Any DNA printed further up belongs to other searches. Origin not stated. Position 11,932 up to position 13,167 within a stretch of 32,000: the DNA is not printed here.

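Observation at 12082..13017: Stand-alone TIR-domain protein with an unrecognised C-terminal domain: candidate novel NADase immune effector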

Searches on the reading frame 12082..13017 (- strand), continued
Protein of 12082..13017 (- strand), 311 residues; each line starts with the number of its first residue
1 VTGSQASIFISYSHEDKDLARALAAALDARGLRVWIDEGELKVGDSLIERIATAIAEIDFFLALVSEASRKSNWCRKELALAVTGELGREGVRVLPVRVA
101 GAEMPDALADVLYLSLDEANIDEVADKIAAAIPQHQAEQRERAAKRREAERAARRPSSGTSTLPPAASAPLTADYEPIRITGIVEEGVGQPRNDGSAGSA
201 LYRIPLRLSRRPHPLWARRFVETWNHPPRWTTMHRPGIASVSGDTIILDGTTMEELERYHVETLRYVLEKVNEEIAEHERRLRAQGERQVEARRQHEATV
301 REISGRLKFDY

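Call 58: predict_structure(alignment_id=A4)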
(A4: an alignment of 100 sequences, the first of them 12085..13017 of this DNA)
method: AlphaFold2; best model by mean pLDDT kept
length: 311 residues; sequences in the alignment: 100
mean_pLDDT: 87.9   pTM: 0.56
mean pLDDT of the five models: 87.9, 87.2, 86.3, 85.7, 84.6
residues with pLDDT >= 90: 210; 70-90: 59; 50-70: 29; < 50: 13
segments of 3 or more residues with pLDDT < 50: 160-162, 164-171
pLDDT, mean of each block of 10 residues (from residue 1): 80 94 98 86 65 76 94 84 77 94 92 96 98 92 90 67 45 81 92 74 94 96 98 95 95 95 98 96 94 97 94 67
secondary structure, 60 per line:
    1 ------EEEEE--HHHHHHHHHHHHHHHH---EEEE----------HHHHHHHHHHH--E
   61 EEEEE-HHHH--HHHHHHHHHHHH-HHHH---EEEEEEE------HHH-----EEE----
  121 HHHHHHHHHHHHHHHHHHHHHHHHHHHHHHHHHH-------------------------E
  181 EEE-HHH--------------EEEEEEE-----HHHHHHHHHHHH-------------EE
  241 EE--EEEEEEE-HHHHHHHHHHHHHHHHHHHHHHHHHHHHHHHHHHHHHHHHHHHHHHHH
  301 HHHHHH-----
elements in order: E7-11 H14-29 E33-36 H47-57 E60-65 H67-70 H73-84 H86-89 E93-99 E114-116 H121-154 E180-183 E202-208 H214-225 E239-242 E245-251 H253-306

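Call 61: find_encoding_contigs(protein=P0003, flank=5000, max_places=2)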
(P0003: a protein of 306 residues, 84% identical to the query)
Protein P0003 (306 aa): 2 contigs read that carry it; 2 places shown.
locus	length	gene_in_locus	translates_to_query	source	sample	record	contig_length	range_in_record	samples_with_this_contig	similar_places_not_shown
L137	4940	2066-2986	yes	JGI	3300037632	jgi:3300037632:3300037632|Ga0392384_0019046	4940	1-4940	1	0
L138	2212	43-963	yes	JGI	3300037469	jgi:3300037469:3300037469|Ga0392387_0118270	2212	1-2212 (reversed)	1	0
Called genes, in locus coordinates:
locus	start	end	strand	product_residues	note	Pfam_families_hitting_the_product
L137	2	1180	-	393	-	?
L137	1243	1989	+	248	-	PF00106:adh_short, PF13561:adh_short_C2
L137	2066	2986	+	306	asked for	PF01582:TIR, PF13676:TIR_2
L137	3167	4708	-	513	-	-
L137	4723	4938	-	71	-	?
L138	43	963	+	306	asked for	PF01582:TIR, PF13676:TIR_2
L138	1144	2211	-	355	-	?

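Call 62: find_encoding_contigs(protein=P0009, flank=6000, max_places=1)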
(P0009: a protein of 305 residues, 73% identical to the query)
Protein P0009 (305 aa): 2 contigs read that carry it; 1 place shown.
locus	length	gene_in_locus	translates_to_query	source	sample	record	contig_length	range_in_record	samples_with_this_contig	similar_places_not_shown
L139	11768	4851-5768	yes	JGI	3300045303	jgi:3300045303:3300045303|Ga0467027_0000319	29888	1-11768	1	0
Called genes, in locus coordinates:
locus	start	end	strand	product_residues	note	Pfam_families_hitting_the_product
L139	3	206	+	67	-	PF02781:G6PD_C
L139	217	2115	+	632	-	PF19291:TREH_N, PF00723:Glyco_hydro_15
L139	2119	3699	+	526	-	PF00732:GMC_oxred_N, PF00890:FAD_binding_2 (faint), PF01266:DAO (faint), PF07992:Pyr_redox_2 (faint), PF05199:GMC_oxred_C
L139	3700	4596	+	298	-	PF01263:Aldose_epim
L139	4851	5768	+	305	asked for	PF01582:TIR, PF13676:TIR_2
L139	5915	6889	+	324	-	PF00005:ABC_tran, PF13304:AAA_21 (weak), PF13732:DrrA1-3_C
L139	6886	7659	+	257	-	PF01061:ABC2_membrane, PF12698:ABC2_membrane_3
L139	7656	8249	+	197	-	PF19827:DUF6308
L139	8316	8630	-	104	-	-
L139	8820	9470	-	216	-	PF01027:Bax1-I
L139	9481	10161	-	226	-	PF02525:Flavodoxin_2, PF03358:FMN_red, PF12724:Flavodoxin_5 (faint), PF00258:Flavodoxin_1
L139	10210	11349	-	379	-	-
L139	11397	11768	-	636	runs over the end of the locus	-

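Call 63: find_encoding_contigs(protein=P0014, flank=6000, max_places=1)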
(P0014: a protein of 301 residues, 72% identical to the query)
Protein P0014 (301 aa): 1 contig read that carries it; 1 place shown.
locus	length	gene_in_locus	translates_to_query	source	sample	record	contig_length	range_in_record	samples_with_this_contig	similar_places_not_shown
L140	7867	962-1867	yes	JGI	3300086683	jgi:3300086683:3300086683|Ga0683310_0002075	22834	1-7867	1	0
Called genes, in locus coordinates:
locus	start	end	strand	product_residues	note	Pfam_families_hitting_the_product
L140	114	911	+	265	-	-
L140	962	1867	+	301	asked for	PF01582:TIR, PF13676:TIR_2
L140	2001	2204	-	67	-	-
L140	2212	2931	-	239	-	PF08378:NERD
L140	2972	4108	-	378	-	PF00589:Phage_integrase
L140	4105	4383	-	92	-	PF12728:HTH_17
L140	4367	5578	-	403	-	PF20199:RepSA, PF23343:REP_ORF2-G2P (weak)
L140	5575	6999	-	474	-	PF01580:FtsK_SpoIIIE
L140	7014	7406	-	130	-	-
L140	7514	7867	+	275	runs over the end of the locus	-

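Call 64: find_encoding_contigs(protein=P0007, flank=6000, max_places=1)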
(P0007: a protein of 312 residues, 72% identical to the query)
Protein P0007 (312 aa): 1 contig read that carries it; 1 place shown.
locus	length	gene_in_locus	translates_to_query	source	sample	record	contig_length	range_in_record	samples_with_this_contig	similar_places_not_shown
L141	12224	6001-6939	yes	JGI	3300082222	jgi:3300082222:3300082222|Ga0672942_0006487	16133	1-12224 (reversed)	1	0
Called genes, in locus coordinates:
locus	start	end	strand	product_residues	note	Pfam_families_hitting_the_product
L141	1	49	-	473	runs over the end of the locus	PF00128:Alpha-amylase, PF16657:Malt_amylase_C (weak)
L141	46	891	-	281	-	PF00528:BPD_transp_1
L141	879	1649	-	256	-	PF00528:BPD_transp_1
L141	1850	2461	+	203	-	PF03852:Vsr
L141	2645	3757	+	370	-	PF00145:DNA_methylase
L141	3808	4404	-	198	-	PF20815:GIY_YIG_2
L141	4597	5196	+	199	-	PF00589:Phage_integrase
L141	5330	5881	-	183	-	-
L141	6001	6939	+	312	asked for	PF01582:TIR, PF13676:TIR_2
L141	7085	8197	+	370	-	PF01582:TIR, PF13676:TIR_2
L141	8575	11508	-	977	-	-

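Call 71: fold_search(model_id=the predicted structure, library=pdb)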
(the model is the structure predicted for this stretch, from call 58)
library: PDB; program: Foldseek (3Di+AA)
matches with E <= 10: 1750; with E <= 0.001: 87
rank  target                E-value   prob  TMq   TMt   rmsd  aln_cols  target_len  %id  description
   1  8g83_B                1.2e-06  1.00  0.33  0.67   4.1       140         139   28  Structure of NAD+ consuming protein Acinetobacter baumannii TIR domain (released 2023-10-11)
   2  7uxr_A                1.2e-06  1.00  0.36  0.74   3.2       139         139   32  Crystal structure of the BtTir TIR domain (released 2022-09-07)
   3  4lzp_D                2.7e-06  1.00  0.34  0.73   3.2       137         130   27  Structure of the TIR domain of the immunosuppressor BtpA from Brucella (released 2013-11-06)
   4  7uxr_B                2.9e-06  1.00  0.34  0.71   3.7       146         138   30  Crystal structure of the BtTir TIR domain (released 2022-09-07)
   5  7uwg_C                3.7e-06  1.00  0.33  0.68   3.7       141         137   29  The crystal structure of the TIR domain-containing protein from Acinetobacter baumannii (AbTir) (released 2022-09-07)
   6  3h16_D                4.2e-06  1.00  0.34  0.74   3.2       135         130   30  Crystal structure of a bacteria TIR domain, PdTIR from Paracoccus denitrificans (released 2009-06-16)
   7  9mue_B                4.2e-06  1.00  0.33  0.39   4.3       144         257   25  Cryo-EM structure of CRISPR-associated cA4 bound Cat1 Pentagonal filament assembly in the presence of NAD (ADPR modell (released 2025-04-16)
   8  6wt7                  6.0e-06  1.00  0.34  0.32   4.5       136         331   24  Structure of a metazoan TIR-STING receptor from C. gigas in complex with 2',3'-cGAMP (released 2020-09-09)
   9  4lqc_A                6.4e-06  1.00  0.34  0.75   3.1       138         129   27  The crystal structures of the Brucella protein TcpB and the TLR adaptor protein TIRAP show structural differences in m (released 2013-12-04)
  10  7uxu_A                6.4e-06  1.00  0.32  0.66   4.4       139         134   29  CryoEM structure of the TIR domain from AbTir in complex with 3AD (released 2022-09-07)
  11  4lzp_B                6.7e-06  1.00  0.34  0.75   3.1       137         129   28  Structure of the TIR domain of the immunosuppressor BtpA from Brucella (released 2013-11-06)
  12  6wt6                  7.2e-06  1.00  0.32  0.33   4.6       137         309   23  Structure of a metazoan TIR-STING receptor from C. gigas (released 2020-09-09)
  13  7uwg_A                7.6e-06  1.00  0.35  0.72   3.2       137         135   28  The crystal structure of the TIR domain-containing protein from Acinetobacter baumannii (AbTir) (released 2022-09-07)
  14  4c7m_A                9.1e-06  1.00  0.33  0.71   3.4       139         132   28  The crystal structure of TcpB or BtpA TIR domain (released 2013-12-04)
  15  3h16_B                1.1e-05  1.00  0.35  0.73   3.5       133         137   30  Crystal structure of a bacteria TIR domain, PdTIR from Paracoccus denitrificans (released 2009-06-16)
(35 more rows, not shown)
